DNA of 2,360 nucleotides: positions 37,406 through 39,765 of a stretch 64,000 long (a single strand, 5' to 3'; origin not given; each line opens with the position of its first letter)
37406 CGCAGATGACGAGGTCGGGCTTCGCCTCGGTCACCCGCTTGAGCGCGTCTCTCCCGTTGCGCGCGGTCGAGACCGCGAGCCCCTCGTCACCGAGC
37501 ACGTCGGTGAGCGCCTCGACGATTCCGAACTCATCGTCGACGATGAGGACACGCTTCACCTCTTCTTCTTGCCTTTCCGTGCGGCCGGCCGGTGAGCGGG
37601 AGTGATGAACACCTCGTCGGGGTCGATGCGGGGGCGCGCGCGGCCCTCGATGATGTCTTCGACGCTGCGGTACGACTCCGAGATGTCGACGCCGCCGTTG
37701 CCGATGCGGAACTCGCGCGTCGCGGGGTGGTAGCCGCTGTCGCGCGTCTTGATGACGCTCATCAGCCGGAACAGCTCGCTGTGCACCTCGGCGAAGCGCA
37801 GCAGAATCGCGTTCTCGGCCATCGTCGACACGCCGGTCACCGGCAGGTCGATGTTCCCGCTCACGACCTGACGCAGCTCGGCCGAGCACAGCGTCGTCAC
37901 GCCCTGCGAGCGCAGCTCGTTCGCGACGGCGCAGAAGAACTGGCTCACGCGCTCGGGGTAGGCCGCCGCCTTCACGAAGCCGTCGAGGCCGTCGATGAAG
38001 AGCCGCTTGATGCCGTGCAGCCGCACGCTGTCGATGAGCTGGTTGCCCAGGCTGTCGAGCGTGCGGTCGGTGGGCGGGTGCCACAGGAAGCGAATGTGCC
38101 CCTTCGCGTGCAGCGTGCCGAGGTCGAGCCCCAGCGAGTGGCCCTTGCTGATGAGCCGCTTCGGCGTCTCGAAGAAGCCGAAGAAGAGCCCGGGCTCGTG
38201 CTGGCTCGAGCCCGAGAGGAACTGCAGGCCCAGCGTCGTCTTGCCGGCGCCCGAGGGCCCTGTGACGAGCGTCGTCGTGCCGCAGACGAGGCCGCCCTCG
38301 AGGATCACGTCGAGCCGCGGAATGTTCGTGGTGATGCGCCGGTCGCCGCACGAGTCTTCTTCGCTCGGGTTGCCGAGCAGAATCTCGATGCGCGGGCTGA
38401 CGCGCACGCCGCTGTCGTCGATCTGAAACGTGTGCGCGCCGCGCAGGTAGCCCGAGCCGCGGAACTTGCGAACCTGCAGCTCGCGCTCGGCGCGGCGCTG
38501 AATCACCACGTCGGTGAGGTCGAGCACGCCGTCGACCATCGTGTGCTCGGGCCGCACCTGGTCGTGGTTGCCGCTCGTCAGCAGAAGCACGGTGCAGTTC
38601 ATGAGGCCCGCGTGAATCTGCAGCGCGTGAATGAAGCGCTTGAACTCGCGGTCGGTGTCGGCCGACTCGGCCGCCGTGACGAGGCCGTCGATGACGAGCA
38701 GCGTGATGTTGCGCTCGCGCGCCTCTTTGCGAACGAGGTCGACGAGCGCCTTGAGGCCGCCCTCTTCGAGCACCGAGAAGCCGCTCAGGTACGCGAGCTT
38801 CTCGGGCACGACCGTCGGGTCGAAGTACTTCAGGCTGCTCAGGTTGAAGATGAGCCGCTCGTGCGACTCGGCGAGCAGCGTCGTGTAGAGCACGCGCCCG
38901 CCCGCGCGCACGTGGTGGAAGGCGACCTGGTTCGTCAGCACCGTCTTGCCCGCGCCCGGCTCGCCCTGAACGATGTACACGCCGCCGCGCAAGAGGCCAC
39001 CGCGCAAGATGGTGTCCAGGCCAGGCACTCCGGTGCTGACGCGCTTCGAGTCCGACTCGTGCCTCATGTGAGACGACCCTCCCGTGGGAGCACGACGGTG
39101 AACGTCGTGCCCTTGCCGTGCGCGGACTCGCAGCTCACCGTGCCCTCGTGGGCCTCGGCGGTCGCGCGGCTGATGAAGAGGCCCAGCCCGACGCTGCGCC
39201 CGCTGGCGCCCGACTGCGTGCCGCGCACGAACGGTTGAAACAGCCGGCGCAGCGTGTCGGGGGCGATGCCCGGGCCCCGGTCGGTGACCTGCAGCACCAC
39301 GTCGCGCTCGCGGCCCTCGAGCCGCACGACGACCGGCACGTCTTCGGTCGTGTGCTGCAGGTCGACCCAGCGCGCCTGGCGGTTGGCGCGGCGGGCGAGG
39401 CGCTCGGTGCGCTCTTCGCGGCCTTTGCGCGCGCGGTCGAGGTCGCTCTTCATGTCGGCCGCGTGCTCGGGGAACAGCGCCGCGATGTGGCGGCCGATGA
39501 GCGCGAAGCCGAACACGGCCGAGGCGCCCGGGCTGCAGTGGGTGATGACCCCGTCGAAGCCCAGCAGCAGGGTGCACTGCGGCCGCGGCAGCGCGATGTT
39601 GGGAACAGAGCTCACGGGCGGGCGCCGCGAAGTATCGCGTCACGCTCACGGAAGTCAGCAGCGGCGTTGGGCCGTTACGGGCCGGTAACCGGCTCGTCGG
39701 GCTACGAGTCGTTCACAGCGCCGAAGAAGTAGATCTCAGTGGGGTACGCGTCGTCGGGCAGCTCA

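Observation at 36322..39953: KaiC-homolog signalling operon with a c-di-GMP (PilZ) component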

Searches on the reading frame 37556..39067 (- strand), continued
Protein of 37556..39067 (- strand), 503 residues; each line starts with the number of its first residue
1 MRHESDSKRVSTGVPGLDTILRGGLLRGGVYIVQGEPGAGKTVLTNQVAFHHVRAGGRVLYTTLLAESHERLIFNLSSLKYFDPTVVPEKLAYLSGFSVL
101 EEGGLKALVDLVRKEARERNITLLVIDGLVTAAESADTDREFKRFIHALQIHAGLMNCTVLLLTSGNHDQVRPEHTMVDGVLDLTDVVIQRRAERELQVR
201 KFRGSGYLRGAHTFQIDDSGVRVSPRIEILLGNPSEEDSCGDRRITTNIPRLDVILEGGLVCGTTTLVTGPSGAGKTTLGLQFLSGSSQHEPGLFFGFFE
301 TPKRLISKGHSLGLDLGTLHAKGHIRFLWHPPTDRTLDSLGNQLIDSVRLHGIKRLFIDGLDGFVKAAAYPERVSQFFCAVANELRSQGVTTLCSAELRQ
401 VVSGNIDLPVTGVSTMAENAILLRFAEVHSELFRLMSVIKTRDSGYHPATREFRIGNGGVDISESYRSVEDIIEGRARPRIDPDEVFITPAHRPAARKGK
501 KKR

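Call 10: find_encoding_contigs(protein=P0001, flank=8000, max_places=3)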
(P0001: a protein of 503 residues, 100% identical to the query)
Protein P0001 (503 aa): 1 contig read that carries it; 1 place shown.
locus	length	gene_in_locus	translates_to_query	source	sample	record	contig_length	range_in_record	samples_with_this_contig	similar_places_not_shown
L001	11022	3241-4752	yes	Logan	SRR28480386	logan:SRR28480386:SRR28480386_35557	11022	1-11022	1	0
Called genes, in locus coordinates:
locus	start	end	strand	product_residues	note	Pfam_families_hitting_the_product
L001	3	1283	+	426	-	?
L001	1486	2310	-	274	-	PF00106:adh_short, PF08659:KR, PF13561:adh_short_C2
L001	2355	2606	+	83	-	-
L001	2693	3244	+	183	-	PF02518:HATPase_c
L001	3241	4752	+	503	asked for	PF03796:DnaB_C (faint), PF06745:ATPase, PF08423:Rad51 (faint), PF13481:AAA_25 (weak), PF23442:DUF7125 (weak), PF09848:SLFN-g3_helicase (faint), PF13191:AAA_16 (faint), PF06745:ATPase, +2 more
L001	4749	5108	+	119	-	PF00072:Response_reg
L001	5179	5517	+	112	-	PF07238:PilZ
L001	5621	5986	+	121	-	PF00072:Response_reg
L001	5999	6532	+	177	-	PF00583:Acetyltransf_1 (weak)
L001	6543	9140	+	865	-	-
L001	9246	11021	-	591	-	?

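Call 11: find_encoding_contigs(protein=P0004, flank=8000, max_places=3)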
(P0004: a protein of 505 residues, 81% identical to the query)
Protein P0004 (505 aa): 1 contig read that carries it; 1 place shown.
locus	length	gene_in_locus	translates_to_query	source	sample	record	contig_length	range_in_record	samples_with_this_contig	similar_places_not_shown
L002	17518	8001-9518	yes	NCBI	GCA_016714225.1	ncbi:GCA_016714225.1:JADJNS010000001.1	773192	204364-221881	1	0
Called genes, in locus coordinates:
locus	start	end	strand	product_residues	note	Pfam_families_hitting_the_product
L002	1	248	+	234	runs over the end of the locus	PF00025:Arf (faint)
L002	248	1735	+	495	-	PF10114:PocR, PF00512:HisKA, PF02518:HATPase_c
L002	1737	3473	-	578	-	-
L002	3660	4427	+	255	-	-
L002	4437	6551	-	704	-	-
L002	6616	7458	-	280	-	PF00106:adh_short, PF08659:KR, PF13561:adh_short_C2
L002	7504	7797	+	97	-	-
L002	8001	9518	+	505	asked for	PF06745:ATPase, PF13481:AAA_25 (faint), PF23442:DUF7125 (weak), PF00005:ABC_tran (faint), PF05729:NACHT (faint), PF09848:SLFN-g3_helicase (faint), PF13191:AAA_16 (faint), PF06745:ATPase, +3 more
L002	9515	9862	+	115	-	PF00072:Response_reg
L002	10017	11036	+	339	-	PF13483:Lactamase_B_3, PF12706:Lactamase_B_2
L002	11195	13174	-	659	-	PF01204:Trehalase, PF22422:MGH1-like_GH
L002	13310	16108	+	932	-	PF17803:Cadherin_4, PF17892:Cadherin_5, PF17963:Big_9, PF17892:Cadherin_5, PF17963:Big_9, PF17803:Cadherin_4, PF17892:Cadherin_5, PF17963:Big_9, +19 more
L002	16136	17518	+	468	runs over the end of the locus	-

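Call 12: find_encoding_contigs(protein=P0006, flank=6000, max_places=2)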
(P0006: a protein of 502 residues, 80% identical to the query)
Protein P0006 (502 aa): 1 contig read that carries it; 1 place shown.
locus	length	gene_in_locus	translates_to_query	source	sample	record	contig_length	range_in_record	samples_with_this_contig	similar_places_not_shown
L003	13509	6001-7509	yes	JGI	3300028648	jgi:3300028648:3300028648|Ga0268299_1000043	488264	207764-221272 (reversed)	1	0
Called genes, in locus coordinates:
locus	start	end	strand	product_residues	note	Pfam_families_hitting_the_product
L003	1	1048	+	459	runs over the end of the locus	PF00072:Response_reg, PF00158:Sigma54_activat, PF14532:Sigma54_activ_2, PF25601:AAA_lid_14, PF02954:HTH_8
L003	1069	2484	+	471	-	PF00072:Response_reg, PF00158:Sigma54_activat, PF01078:Mg_chelatase (faint), PF14532:Sigma54_activ_2, PF00004:AAA (faint), PF07728:AAA_5, PF25601:AAA_lid_14, PF02954:HTH_8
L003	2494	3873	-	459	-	PF00072:Response_reg, PF00158:Sigma54_activat, PF14532:Sigma54_activ_2, PF07728:AAA_5 (weak), PF25601:AAA_lid_14, PF02954:HTH_8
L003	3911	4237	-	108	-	-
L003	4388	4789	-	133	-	PF00072:Response_reg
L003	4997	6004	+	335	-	PF00989:PAS, PF08447:PAS_3 (weak), PF13426:PAS_9, PF00512:HisKA, PF02518:HATPase_c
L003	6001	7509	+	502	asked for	PF03796:DnaB_C (faint), PF06745:ATPase, PF08423:Rad51 (faint), PF13481:AAA_25 (faint), PF23442:DUF7125 (weak), PF05729:NACHT (faint), PF09848:SLFN-g3_helicase (faint), PF06745:ATPase, +2 more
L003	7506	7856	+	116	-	PF00072:Response_reg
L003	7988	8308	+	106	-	PF01740:STAS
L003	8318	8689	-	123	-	PF00072:Response_reg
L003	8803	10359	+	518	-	PF00072:Response_reg, PF08447:PAS_3, PF00512:HisKA, PF13581:HATPase_c_2 (weak), PF02518:HATPase_c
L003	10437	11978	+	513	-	PF00614:PLDc (weak), PF13091:PLDc_2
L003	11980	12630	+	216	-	PF09335:VTT_dom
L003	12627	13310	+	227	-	PF03372:Exo_endo_phos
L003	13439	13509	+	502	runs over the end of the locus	-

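Call 13: find_encoding_contigs(protein=P0007, flank=6000, max_places=2)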
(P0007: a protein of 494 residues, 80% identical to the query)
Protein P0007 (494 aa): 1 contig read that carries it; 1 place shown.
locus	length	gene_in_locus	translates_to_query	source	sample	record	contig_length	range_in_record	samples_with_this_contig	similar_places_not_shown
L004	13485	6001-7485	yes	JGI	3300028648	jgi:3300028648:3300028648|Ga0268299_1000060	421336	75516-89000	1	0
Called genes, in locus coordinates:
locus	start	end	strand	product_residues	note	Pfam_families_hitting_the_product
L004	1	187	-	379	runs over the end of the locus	PF20030:bpMoxR, PF07728:AAA_5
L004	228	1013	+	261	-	-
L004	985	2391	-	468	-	PF10092:DUF2330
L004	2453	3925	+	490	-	PF11617:Cu-binding_MopE (weak)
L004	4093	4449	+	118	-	-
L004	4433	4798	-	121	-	PF00072:Response_reg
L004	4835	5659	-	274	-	PF00106:adh_short, PF08659:KR, PF13460:NAD_binding_10 (faint), PF13561:adh_short_C2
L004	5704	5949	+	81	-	-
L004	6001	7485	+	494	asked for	PF03796:DnaB_C (faint), PF06745:ATPase, PF13481:AAA_25 (faint), PF23442:DUF7125 (faint), PF05729:NACHT (faint), PF09848:SLFN-g3_helicase (faint), PF13191:AAA_16 (faint), PF06745:ATPase, +3 more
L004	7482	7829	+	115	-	PF00072:Response_reg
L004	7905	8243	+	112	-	PF07238:PilZ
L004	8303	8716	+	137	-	PF00072:Response_reg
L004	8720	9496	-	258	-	-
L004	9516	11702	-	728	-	PF17795:Vault_3 (faint), PF11978:MVP_shoulder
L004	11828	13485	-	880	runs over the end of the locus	PF00069:Pkinase, PF01636:APH (weak), PF07714:PK_Tyr_Ser-Thr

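Call 14: find_encoding_contigs(protein=P0015, flank=6000, max_places=2)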
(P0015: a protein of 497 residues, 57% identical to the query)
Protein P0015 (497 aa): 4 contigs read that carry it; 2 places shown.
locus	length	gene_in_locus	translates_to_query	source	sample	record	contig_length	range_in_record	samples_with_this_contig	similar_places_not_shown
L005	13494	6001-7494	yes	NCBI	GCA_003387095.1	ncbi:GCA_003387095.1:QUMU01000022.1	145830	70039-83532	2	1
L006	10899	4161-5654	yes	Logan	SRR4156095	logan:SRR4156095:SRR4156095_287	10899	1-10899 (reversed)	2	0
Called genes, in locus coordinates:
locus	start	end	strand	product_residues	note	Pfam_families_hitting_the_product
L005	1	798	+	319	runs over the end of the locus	PF00126:HTH_1, PF03466:LysR_substrate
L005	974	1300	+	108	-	PF00085:Thioredoxin, PF14595:Thioredoxin_9 (weak), PF13899:Thioredoxin_7 (faint), PF13098:Thioredoxin_2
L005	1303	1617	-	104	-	-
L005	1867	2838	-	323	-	PF16697:Yop-YscD_cpl (faint), PF00498:FHA (weak)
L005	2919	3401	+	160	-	PF04229:GrpB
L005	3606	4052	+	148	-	-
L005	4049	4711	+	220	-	-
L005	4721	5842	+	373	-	PF00155:Aminotran_1_2, PF00266:Aminotran_5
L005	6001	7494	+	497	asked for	PF03796:DnaB_C (faint), PF06745:ATPase, PF08423:Rad51 (faint), PF13481:AAA_25 (faint), PF23442:DUF7125, PF05729:NACHT (faint), PF13401:AAA_22 (faint), PF06745:ATPase, +2 more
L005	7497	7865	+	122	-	PF00072:Response_reg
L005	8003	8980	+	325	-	PF01936:NYN, PF12872:OST-HTH (weak)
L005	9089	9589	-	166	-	PF13474:SnoaL_3, PF14534:DUF4440 (weak)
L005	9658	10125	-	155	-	-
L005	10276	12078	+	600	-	-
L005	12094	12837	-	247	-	-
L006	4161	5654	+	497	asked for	PF03796:DnaB_C (faint), PF06745:ATPase, PF08423:Rad51 (faint), PF13481:AAA_25 (faint), PF23442:DUF7125, PF05729:NACHT (faint), PF13401:AAA_22 (faint), PF06745:ATPase, +2 more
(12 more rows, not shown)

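Call 20: find_related_loci(query=A1, collection=genome_contigs, flank=5000)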
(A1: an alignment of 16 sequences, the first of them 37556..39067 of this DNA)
Query A1 (503 aa) in genome_contigs; peptide patterns used: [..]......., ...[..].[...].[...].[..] (x = any residue, [..] = any of these).
599 stretches matched a pattern (row limit reached: there are more); 589 encode a relative of the query (tblastn E <= 1e-3); the best 80 are kept; 80 distinct loci.
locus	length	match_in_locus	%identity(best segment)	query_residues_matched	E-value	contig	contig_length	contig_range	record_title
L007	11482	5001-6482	80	2-495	0e+0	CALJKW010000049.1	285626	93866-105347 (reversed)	MAG TPA_asm: uncultured Myxococcales bacterium isolate SRR6227243_bin.56_CONCOCT_v1.1_MAG genome assembly, contig: ERZ79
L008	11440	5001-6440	56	4-483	0e+0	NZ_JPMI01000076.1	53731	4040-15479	Archangium violaceum Cb vi76 contig00079, whole genome shotgun sequence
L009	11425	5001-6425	56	4-478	0e+0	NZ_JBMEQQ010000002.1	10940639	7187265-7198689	Archangium gephyra strain PVMSAZ contig_1, whole genome shotgun sequence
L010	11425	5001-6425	57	4-478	0e+0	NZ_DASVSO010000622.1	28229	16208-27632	MAG: Archangium sp. isolate SMAG_U3264 k141_483761, whole genome shotgun sequence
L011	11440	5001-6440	56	4-483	0e+0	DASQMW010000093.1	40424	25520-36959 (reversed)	MAG TPA_asm: Archangium sp. isolate SMAG_U10759 k141_248645, whole genome shotgun sequence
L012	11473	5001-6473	56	4-503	0e+0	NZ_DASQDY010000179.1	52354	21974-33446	MAG: Archangium sp. isolate SMAG_U11739 k141_83942, whole genome shotgun sequence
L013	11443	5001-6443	57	4-483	0e+0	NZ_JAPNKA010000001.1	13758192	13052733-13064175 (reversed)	Archangium lansingense strain MIWBW ctg.000000F, whole genome shotgun sequence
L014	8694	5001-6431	56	2-478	0e+0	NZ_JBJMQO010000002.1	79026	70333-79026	MAG: Archangium sp. isolate H3_16_all_fractions_metab_conc_11_70_0 k255_570753, whole genome shotgun sequence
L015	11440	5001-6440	55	4-483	0e+0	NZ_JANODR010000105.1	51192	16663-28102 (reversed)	MAG: Archangium sp. isolate VAR_17_metabat_108 VAR_17_k141_1161485, whole genome shotgun sequence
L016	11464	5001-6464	55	4-503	0e+0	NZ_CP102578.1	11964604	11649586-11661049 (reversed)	Archangium gephyra strain SDU49 chromosome, complete genome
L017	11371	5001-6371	55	8-464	7e-169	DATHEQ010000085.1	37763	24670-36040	MAG TPA_asm: Polyangiaceae bacterium isolate SMAG_U12425 k141_209111, whole genome shotgun sequence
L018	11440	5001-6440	50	8-500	1e-156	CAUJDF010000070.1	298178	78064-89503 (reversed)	MAG: Myxococcota bacterium isolate KLAP118 genome assembly, contig: KLAP118_21820, whole genome shotgun sequence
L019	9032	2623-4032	50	8-479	2e-156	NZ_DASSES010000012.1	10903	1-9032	MAG: Frateuria sp. isolate SMAG_U984 k141_769524, whole genome shotgun sequence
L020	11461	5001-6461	48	5-501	2e-156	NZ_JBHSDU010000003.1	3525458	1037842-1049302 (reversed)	Steroidobacter flavus strain CGMCC 1.10759 velvet_auto_105_3, whole genome shotgun sequence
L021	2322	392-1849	49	8-494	5e-167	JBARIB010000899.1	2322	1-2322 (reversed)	MAG: Stellaceae bacterium isolate MFD06455_ilm_asm_bin7 k127_361139, whole genome shotgun sequence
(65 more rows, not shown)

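Call 47: find_encoding_contigs(protein=P0005, flank=6000, max_places=2)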
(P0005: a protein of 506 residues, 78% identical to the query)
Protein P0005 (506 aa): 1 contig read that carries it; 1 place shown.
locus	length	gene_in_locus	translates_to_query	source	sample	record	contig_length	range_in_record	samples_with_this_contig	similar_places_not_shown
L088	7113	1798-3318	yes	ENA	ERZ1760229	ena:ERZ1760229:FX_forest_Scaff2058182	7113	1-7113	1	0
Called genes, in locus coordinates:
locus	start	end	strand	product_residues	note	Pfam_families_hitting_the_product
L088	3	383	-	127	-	?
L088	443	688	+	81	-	-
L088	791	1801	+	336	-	PF00989:PAS, PF08448:PAS_4, PF13426:PAS_9, PF00512:HisKA, PF13581:HATPase_c_2 (weak), PF02518:HATPase_c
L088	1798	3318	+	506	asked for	PF03796:DnaB_C (faint), PF06745:ATPase, PF08423:Rad51 (faint), PF13481:AAA_25 (faint), PF23442:DUF7125 (weak), PF00005:ABC_tran (faint), PF01637:ATPase_2 (faint), PF06745:ATPase, +5 more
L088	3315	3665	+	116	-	PF00072:Response_reg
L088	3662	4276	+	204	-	PF20554:DUF6766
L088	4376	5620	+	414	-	PF01593:Amino_oxidase, PF13450:NAD_binding_8, PF13454:NAD_binding_9 (faint)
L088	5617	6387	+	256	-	PF07103:DUF1365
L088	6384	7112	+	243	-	?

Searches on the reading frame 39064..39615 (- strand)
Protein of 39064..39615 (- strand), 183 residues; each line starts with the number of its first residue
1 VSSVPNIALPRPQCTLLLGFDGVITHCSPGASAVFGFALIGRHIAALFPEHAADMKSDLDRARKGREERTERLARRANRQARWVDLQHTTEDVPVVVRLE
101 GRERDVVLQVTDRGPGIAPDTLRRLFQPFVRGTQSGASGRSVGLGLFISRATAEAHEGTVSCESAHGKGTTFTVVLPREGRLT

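Call 6: search_protein_families(library=pfam, proteins=[window:39064-39615:-], max_evalue=0.01)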
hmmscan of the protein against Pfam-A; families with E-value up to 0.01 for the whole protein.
window:39064-39615:- (183 aa): 4 families
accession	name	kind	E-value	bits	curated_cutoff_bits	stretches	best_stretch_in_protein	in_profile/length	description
PF02518.31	HATPase_c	-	9.9e-21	74.7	26.4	1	87-179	19-110/111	Histidine kinase-, DNA gyrase B-, and HSP90-like ATPase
PF13426.13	PAS_9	-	4.2e-05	24.2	27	1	14-86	3-79/103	PAS domain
PF08448.16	PAS_4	-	0.00024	21.7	23.1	1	12-87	5-84/110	PAS fold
PF13581.12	HATPase_c_2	-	0.00096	19.6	27.4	1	91-157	52-113/127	Histidine kinase-like ATPase domain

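Call 7: search_protein_families(library=ncbifam, proteins=[window:39064-39615:-], max_evalue=0.01)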
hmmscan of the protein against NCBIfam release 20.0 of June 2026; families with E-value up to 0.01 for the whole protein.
window:39064-39615:- (183 aa): 76 families (the best 25 are shown)
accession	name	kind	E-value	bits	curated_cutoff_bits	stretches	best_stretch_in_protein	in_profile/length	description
NF008468.0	PRK11360.1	equivalog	2.4e-17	62.5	646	1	93-179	528-609/616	two-component system sensor histidine kinase AtoS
TIGR01386.1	cztS_silS_copS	subfamily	3.1e-16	59.4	292.55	1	68-177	348-457/457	heavy metal sensor histidine kinase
NF041735.1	hist_kin_RppB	equivalog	7.3e-16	58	400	1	86-177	346-438/438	two-component system sensor histidine kinase RppB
TIGR02966.1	phoR_proteo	equivalog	5e-15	55.3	334.2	1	87-175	243-332/333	phosphate regulon sensor histidine kinase PhoR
NF040691.1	MtrAB_MtrB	equivalog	6.7e-15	55.1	450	1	89-179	402-493/507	MtrAB system histidine kinase MtrB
NF046044.1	PnpS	equivalog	6.9e-15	54.9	400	1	87-177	299-390/390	two-component system histidine kinase PnpS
NF007688.0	PRK10364.1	equivalog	9.5e-15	54.3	479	1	95-179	373-452/460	two-component system sensor histidine kinase ZraS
NF010411.0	PRK13837.1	equivalog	1.6e-14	52.9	647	1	106-179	608-676/828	two-component system VirA-like sensor kinase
NF045595.1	HK_scytonemin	equivalog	3.5e-14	52.1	865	1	95-178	553-635/637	scytonemin biosynthesis sensor histidine kinase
NF007004.0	PRK09467.1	equivalog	5.3e-14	51.9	415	1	94-178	355-436/440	two-component system sensor histidine kinase EnvZ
NF007898.0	PRK10604.1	equivalog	7.2e-14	51.8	478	1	85-179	331-424/433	two-component system sensor histidine kinase RstB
NF052574.1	HisKinEspCMyxo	equivalog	1.2e-13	50.2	1200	1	106-178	568-637/785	serine histidine kinase EspC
TIGR02916.1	PEP_his_kin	equivalog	1.6e-13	50.1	300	1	86-177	592-679/679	XrtA/PEP-CTERM system histidine kinase PrsK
NF038348.1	T2SS_HK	subfamily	2.4e-13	49.4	450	1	98-177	496-572/574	histidine kinase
NF033092.0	HK_WalK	equivalog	3.4e-13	49.1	725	1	88-177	503-593/594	cell wall metabolism sensor histidine kinase WalK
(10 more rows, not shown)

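Call 18: find_homologous_proteins(query=window:39064-39615:-, max_evalue=1e-10)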
Query window:39064-39615:- (183 aa): 2 proteins with E <= 1e-10 among 402 candidates.
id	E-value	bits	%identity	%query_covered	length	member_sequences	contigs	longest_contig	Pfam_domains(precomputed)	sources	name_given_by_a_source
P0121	4.9e-116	402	100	100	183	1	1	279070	PF02518.32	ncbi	-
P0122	5.8e-12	63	50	46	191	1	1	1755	PF13581.13,PF02518.32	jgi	jgi:signal transduction histidine kinase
